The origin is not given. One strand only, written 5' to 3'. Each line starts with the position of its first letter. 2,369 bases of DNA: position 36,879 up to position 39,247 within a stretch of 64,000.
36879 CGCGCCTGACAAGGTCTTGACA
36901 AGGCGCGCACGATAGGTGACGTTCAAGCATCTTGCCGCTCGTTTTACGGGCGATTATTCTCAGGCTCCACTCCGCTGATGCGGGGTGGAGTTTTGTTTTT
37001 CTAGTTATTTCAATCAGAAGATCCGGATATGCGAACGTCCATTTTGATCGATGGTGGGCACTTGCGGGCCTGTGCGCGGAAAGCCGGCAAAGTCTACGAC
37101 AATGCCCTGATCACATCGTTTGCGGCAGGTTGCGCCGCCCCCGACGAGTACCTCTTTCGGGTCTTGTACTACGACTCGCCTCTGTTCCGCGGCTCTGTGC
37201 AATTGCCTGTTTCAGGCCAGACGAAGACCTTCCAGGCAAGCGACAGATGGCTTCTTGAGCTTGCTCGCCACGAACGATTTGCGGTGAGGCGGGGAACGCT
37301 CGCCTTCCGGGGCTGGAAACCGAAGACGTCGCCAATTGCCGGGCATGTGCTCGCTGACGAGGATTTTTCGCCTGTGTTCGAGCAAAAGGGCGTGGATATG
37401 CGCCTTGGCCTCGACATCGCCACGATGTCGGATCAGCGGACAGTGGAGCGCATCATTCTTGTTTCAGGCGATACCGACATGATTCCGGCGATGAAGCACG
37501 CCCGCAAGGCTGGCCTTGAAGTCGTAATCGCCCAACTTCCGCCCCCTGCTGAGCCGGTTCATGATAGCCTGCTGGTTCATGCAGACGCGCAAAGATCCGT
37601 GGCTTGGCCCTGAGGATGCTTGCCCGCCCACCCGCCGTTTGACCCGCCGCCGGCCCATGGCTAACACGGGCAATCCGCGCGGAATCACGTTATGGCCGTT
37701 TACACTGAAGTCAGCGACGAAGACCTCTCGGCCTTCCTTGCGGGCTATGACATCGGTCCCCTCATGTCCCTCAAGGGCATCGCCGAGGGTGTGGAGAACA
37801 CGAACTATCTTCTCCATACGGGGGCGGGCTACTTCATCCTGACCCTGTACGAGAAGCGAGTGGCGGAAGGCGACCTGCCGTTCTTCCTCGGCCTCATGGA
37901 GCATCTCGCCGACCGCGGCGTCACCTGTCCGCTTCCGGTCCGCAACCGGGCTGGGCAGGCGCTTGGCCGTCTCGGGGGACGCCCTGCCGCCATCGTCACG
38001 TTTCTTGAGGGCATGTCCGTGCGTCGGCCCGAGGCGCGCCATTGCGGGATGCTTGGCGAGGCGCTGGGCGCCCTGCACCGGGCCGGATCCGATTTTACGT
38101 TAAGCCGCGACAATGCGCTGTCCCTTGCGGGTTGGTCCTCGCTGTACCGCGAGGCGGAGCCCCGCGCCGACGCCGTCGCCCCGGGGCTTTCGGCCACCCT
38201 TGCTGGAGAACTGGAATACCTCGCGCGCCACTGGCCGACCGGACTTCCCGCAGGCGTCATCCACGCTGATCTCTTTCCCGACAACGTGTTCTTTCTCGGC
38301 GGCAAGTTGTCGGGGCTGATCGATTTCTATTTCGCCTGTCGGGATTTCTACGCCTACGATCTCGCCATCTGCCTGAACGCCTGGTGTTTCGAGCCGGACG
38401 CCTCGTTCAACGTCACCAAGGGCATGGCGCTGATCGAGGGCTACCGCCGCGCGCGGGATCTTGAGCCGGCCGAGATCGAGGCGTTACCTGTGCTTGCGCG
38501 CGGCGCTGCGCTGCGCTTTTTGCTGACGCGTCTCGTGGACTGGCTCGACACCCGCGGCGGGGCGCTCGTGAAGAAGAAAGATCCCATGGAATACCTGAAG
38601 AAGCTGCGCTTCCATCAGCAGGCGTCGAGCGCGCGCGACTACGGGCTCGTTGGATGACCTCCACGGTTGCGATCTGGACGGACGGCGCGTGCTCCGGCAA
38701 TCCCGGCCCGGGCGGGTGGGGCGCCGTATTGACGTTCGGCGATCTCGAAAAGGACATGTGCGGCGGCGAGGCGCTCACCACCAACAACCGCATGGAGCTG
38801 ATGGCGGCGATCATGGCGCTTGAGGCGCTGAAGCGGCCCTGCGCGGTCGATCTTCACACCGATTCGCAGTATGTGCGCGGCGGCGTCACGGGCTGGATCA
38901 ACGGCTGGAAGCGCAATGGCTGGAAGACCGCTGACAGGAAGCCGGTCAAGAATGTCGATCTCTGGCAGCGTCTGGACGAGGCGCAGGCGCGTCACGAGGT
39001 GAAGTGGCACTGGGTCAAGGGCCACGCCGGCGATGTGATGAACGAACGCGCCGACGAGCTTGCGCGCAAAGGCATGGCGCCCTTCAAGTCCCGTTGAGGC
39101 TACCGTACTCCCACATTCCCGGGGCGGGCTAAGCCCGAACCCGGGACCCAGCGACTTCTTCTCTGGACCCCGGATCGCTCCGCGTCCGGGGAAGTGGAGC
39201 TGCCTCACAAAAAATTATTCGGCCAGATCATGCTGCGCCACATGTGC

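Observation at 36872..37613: NYN/PIN RNase behind a promoter, short structured RNA and terminator: candidate RNA-antitoxin (type III-like) module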

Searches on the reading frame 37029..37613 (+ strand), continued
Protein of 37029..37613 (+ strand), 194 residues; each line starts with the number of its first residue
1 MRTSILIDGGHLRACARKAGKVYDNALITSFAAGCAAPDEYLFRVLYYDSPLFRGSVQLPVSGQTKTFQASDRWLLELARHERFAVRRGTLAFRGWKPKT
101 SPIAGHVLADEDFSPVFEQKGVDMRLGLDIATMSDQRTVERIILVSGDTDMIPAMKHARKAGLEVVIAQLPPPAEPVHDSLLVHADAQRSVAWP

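Call 50: search_dna_similar(query=window:37029-37610:+, collection=plasmids, mode=protein, max_rows=25)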
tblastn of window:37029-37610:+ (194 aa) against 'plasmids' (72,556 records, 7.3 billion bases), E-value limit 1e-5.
Records with a match: 166; places in all: 169; records where one place covers at least 80% of the query: 20.
Best place of each record, by identity: <60% 166.
By first word of the organism name: Campylobacter 136; Xanthomonas 14; Aeromonas 8; Helicobacter 3; Thermus 2; Klebsiella 1; Pseudomonas 1; Spartinivicinus 1.
By predicted mobility (MOB-suite, as given by PLSDB): conjugative 129; non-mobilizable 34; mobilizable 3.
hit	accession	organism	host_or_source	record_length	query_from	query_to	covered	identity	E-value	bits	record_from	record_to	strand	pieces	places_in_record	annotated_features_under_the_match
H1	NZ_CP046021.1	Xanthomonas citri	tissue sample,leaf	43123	3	192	98%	34.6%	4e-20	94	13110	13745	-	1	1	NYN domain-containing protein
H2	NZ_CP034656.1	Xanthomonas vasicola pv. musacearum NCPPB 4379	-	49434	3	192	98%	34.6%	4e-20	94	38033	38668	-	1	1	NYN domain-containing protein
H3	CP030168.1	Xanthomonas citri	Punica granatum,Microbe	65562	3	192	98%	34.6%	4e-20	94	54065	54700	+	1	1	NYN domain-containing protein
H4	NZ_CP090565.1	Xanthomonas citri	Gossypium hirsutum,Whole organism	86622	3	192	98%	34.6%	4e-20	94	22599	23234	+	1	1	NYN domain-containing protein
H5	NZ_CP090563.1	Xanthomonas citri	Gossypium hirsutum,Whole organism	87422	3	192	98%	34.6%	4e-20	94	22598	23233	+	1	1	NYN domain-containing protein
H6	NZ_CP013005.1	Xanthomonas citri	wild cotton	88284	3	192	98%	34.6%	4e-20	94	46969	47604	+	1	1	NYN domain-containing protein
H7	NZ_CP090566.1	Xanthomonas citri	Gossypium hirsutum,Whole organism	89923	3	192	98%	34.6%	4e-20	94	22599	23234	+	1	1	NYN domain-containing protein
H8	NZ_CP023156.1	Xanthomonas citri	Gossypium hirsutum,cell culture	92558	3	192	98%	34.6%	4e-20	94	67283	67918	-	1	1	NYN domain-containing protein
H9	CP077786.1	Xanthomonas perforans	"Ipomoea aquatic",cell culture,diseased ...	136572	3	192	98%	34.6%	4e-20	94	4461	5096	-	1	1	record has no annotation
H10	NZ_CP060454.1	Xanthomonas citri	Cell culture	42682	3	192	98%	34.6%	5e-20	94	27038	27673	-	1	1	NYN domain-containing protein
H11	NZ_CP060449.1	Xanthomonas citri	Cell culture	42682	3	192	98%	34.6%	5e-20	94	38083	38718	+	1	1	NYN domain-containing protein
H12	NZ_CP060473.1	Xanthomonas citri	Cell culture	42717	3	192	98%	34.6%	5e-20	94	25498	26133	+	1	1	NYN domain-containing protein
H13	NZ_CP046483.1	Xanthomonas oryzae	Oryza sativa,Microbe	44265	3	192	98%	34.1%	1e-19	93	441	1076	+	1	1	NYN domain-containing protein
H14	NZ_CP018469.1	Xanthomonas vesicatoria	Capsicum annuum,pepper leaf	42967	3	192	98%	34.1%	3e-19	92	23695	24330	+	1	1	NYN domain-containing protein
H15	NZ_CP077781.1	Klebsiella pneumoniae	Homo sapiens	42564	4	186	94%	33.5%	3e-19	92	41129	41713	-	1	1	NYN domain-containing protein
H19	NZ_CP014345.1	Campylobacter jejuni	Homo sapiens,enteritis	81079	39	191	79%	35.8%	8e-20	93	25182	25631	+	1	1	NYN domain-containing protein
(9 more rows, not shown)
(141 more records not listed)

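Call 51: get_annotated_region(hit=H4, flank=3000)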
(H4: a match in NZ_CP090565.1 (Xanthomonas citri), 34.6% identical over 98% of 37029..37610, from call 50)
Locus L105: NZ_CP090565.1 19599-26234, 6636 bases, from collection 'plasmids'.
description: Xanthomonas citri pv. malvacearum strain CFBP 2012 plasmid pCFBP2012-87, complete sequence
organism: Xanthomonas citri (NCBI taxid 86040)
taxonomy: Bacteria; Pseudomonadota; Gammaproteobacteria; Lysobacterales; Lysobacteraceae; Xanthomonas; Xanthomonas citri
host: -; source: Gossypium hirsutum,Whole organism; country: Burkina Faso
typing (MOB-suite, as given by PLSDB): conjugative; replicon rep_cluster_429,rep_cluster_461; relaxase MOBF; mating-pair formation MPF_T
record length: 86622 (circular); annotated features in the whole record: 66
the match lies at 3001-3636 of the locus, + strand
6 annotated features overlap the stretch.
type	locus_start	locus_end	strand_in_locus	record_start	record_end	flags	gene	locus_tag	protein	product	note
CDS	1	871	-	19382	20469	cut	-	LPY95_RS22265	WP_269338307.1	IS3-like element ISXac2 family transposase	GO:0006313 - DNA transposition [Evidence IEA]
CDS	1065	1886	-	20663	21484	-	-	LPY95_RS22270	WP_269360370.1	hypothetical protein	-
CDS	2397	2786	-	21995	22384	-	-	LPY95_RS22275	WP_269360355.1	hypothetical protein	-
CDS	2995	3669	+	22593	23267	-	-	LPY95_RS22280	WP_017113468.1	NYN domain-containing protein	-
CDS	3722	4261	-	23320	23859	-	-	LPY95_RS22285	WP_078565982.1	plasmid pRiA4b ORF-3 family protein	-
CDS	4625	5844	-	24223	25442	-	-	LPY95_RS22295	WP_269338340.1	IS3 family transposase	-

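Call 52: get_annotated_region(hit=H19, flank=3000)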
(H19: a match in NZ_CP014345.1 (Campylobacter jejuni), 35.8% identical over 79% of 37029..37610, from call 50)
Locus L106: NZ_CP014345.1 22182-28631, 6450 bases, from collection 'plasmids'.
description: Campylobacter jejuni strain RM3194 voucher USDA:NWG_RM3194-1 plasmid unnamed, complete sequence
organism: Campylobacter jejuni (NCBI taxid 197)
taxonomy: Bacteria; Campylobacterota; Epsilonproteobacteria; Campylobacterales; Campylobacteraceae; Campylobacter; Campylobacter jejuni
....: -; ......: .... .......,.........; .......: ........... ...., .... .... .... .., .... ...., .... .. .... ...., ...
typing (MOB-suite, as given by PLSDB): non-mobilizable
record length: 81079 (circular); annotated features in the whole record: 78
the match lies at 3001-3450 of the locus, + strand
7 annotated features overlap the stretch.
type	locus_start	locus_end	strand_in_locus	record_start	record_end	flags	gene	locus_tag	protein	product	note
CDS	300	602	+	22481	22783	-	-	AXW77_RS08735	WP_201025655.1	hypothetical protein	-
CDS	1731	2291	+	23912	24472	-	-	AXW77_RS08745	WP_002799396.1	hypothetical protein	-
CDS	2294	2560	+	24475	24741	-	-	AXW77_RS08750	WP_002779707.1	hypothetical protein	-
CDS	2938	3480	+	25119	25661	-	-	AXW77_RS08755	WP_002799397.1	NYN domain-containing protein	-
CDS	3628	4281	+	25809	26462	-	-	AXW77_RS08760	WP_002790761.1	hypothetical protein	-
CDS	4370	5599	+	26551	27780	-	-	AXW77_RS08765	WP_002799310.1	DUF5710 domain-containing protein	-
CDS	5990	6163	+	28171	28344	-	-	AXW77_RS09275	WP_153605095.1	hypothetical protein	-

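Call 58: find_encoding_contigs(protein=P0002, flank=3000, max_places=4)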
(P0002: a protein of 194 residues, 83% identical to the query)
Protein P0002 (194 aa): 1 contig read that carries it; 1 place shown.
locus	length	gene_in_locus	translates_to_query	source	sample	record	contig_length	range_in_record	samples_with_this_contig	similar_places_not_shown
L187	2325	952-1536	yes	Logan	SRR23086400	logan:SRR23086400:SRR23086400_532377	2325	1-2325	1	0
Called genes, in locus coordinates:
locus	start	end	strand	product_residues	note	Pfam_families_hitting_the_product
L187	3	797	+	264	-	?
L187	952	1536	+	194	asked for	PF01936:NYN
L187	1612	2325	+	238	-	?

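Call 77: search_protein_families(library=pfam, alignment_id=A7, max_evalue=0.00001)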
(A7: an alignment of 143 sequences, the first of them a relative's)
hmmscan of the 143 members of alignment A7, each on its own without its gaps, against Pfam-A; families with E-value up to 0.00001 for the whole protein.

A. member 1, L001:2662-3756:+ (365 aa): 1 family
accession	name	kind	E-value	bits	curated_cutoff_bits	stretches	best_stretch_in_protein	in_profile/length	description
PF03401.19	TctC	-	6.9e-12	45.9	27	1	92-337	17-251/274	Tripartite tricarboxylate transporter family receptor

B. families by the number of members that match (of 143 scanned): 144 families (the first 25 are shown)
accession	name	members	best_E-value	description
PF03400.19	DDE_Tnp_IS1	6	7e-11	IS1 transposase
PF01649.23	Ribosomal_S20p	2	9.8e-26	Ribosomal protein S20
PF00266.25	Aminotran_5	2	4.9e-24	Aminotransferase class-V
PF13649.12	Methyltransf_25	2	9.3e-20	Methyltransferase domain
PF08241.18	Methyltransf_11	2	1.2e-19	Methyltransferase domain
PF08242.18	Methyltransf_12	2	5.7e-16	Methyltransferase domain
PF13847.12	Methyltransf_31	2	1.4e-11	Methyltransferase domain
PF01293.25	PEPCK_ATP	1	2.9e-218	Phosphoenolpyruvate carboxykinase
PF07995.17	GSDH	1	9.8e-118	Glucose / Sorbosone dehydrogenase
PF02504.20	FA_synthesis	1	1.1e-109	Fatty acid synthesis protein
PF00920.27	ILVD_EDD_N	1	2.5e-104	Dihydroxy-acid/6-phosphogluconate dehydratase N-terminal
PF00890.30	FAD_binding_2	1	2.3e-97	FAD binding domain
PF01078.27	Mg_chelatase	1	7.9e-93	Magnesium chelatase, subunit ChlI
PF05065.19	Phage_capsid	1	1.2e-85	Phage capsid family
PF00750.26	tRNA-synt_1d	1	1.2e-74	tRNA synthetases class I (R), catalytic domain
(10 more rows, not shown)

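Call 88: search_protein_families(library=phrogs, proteins=[window:37029-37613:+, L096:3998-4681:+, L012:2925-3791:+, L012:1873-2124:+, L012:1679-1894:+, L012:2060-2590:-], max_evalue=0.001)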
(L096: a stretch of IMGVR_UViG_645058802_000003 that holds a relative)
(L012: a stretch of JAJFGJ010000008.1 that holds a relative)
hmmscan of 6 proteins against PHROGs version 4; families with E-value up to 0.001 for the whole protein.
window:37029-37613:+ (194 aa): 1 family
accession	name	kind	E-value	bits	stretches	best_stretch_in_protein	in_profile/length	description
phrog_5783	-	unknown function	3.4e-31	109.7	1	36-191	53-220/246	-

L096:3998-4681:+ (228 aa): 1 family
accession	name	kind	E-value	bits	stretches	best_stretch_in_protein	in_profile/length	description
phrog_5783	-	unknown function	1.2e-91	307.6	1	1-227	2-220/246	-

L012:2925-3791:+ (289 aa): 1 family
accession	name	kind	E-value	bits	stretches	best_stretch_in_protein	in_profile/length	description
phrog_720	-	integration and excision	6.2e-07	30.9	1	199-234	80-115/125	transposase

L012:1873-2124:+ (84 aa): 1 family
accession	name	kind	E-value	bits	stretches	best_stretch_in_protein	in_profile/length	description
phrog_2384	-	unknown function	0.00018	21.9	1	51-83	5-37/338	-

L012:1679-1894:+ (72 aa): 0 families

L012:2060-2590:- (177 aa): 0 families

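Call 90: fold_search(model_id=the predicted structure, library=viral)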
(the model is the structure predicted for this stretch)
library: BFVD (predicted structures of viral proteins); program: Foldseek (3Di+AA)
matches with E <= 10: 967; with E <= 0.001: 3
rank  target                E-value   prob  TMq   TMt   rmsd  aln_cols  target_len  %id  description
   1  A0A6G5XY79            1.6e-07  1.00  0.66  0.57   4.9       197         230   13  (no name in the UniProt tables at hand)
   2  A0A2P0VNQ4            2.7e-05  1.00  0.53  0.62   7.7       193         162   12  LabA-like/DUF88 superfamily protein [Tetraselmis virus 1]
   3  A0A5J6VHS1            4.2e-05  1.00  0.49  0.41   7.2       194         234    9  NYN domain protein [Megaviridae environmental sample]
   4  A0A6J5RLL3            2.2e-03  0.99  0.38  0.14  12.4       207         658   13  VWFA domain containing protein [uncultured Caudovirales phage]
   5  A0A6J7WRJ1            5.3e-03  0.63  0.32  0.11  16.2       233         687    9  VWFA domain containing protein [uncultured Caudovirales phage]
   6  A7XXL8                6.0e-03  0.80  0.32  0.12  14.3       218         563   11  von Willebrand factor type A domain [Thermus phage P74-26]
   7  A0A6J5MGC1            7.8e-03  0.85  0.28  0.38  15.1       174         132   11  Uncharacterized protein [uncultured Caudovirales phage]
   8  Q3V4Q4                8.3e-03  0.93  0.37  0.11   9.7       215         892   10  Putative VWFA domain-containing protein ORF892 [Acidianus two-tailed virus]
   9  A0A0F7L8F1            1.2e-02  0.82  0.36  0.24   9.5       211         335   10  Uncharacterized protein [uncultured marine virus]
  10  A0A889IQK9            1.4e-02  0.23  0.23  0.14  11.9       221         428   10  (no name in the UniProt tables at hand)
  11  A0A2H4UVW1            1.5e-02  0.87  0.38  0.11  13.9       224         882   11  P-loop ATPase/GTPase domain-containing protein [Bodo saltans virus]
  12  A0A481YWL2            1.5e-02  0.97  0.33  0.24  10.1       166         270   13  Uncharacterized protein [Marseillevirus LCMAC201]
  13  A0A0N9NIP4            1.7e-02  0.85  0.38  0.12  10.5       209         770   11  (no name in the UniProt tables at hand)
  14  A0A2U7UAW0            1.8e-02  0.54  0.28  0.30  14.9       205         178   13  YspA cpYpsA-related SLOG domain-containing protein [Pandoravirus quercus]
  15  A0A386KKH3            1.8e-02  0.51  0.27  0.19   9.9       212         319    9  Uncharacterized protein [Microbacterium phage Burro]
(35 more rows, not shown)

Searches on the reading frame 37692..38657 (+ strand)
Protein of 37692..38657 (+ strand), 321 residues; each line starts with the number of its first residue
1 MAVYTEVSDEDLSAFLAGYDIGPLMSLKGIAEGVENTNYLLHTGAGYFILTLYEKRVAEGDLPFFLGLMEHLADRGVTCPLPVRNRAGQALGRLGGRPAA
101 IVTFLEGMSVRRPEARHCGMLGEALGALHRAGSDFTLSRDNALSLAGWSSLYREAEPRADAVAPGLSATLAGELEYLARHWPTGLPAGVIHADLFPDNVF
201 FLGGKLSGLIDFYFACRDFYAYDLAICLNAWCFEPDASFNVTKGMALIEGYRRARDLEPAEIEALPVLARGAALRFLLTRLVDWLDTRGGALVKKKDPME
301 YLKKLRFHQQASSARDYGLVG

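Call 3: search_protein_families(library=pfam, proteins=[window:37692-38657:+], max_evalue=0.01)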
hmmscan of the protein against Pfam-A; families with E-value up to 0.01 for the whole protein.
window:37692-38657:+ (321 aa): 2 families
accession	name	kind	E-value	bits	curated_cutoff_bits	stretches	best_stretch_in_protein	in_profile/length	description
PF01636.29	APH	-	3.9e-47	161.5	23.2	1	27-256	2-238/239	Phosphotransferase enzyme family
PF19974.5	TCAD9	-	0.005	16.5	40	1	182-225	293-335/429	Ternary complex associated domain 9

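Call 56: find_related_loci(query=window:37692-38654:+, collection=metagenome_contigs, flank=3000)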
Query window:37692-38654:+ (321 aa) in metagenome_contigs; peptide patterns used: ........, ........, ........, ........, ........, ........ (x = any residue, [..] = any of these).
599 stretches matched a pattern (row limit reached: there are more); 593 encode a relative of the query (tblastn E <= 1e-3); the best 80 are kept; 80 distinct loci.
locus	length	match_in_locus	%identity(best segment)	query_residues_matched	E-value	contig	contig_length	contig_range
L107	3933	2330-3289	69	1-320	1e-155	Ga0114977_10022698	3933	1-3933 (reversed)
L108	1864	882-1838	70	1-319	7e-162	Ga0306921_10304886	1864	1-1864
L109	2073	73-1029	70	1-319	1e-160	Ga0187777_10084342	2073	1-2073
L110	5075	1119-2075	69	1-319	2e-149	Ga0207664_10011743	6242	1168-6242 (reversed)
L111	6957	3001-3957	69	1-319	2e-148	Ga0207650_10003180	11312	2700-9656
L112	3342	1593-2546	69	1-318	9e-155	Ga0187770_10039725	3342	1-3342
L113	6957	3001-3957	70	1-319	4e-148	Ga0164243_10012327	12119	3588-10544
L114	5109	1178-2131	69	1-318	1e-149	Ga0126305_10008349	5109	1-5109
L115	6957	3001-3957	69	1-319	1e-147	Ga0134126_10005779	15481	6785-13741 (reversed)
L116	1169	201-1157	70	1-319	2e-162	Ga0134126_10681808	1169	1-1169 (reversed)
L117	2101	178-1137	68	1-320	8e-158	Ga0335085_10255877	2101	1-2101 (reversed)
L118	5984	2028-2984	68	1-319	1e-146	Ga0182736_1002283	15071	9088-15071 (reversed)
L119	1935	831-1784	69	1-318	8e-158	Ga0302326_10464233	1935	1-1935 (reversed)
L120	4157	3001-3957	69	1-319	4e-150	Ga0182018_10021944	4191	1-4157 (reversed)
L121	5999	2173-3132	69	1-320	4e-147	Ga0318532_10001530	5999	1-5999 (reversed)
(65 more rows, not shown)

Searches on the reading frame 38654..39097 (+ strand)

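Call 3: search_protein_families(library=pfam, proteins=[window:38654-39097:+], max_evalue=0.01)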
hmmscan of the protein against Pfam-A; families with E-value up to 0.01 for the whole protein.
window:38654-39097:+ (147 aa): 1 family
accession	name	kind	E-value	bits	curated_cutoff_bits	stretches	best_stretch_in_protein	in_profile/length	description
PF00075.30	RNase_H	-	3e-50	170.5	25.8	1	4-141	3-140/141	RNase H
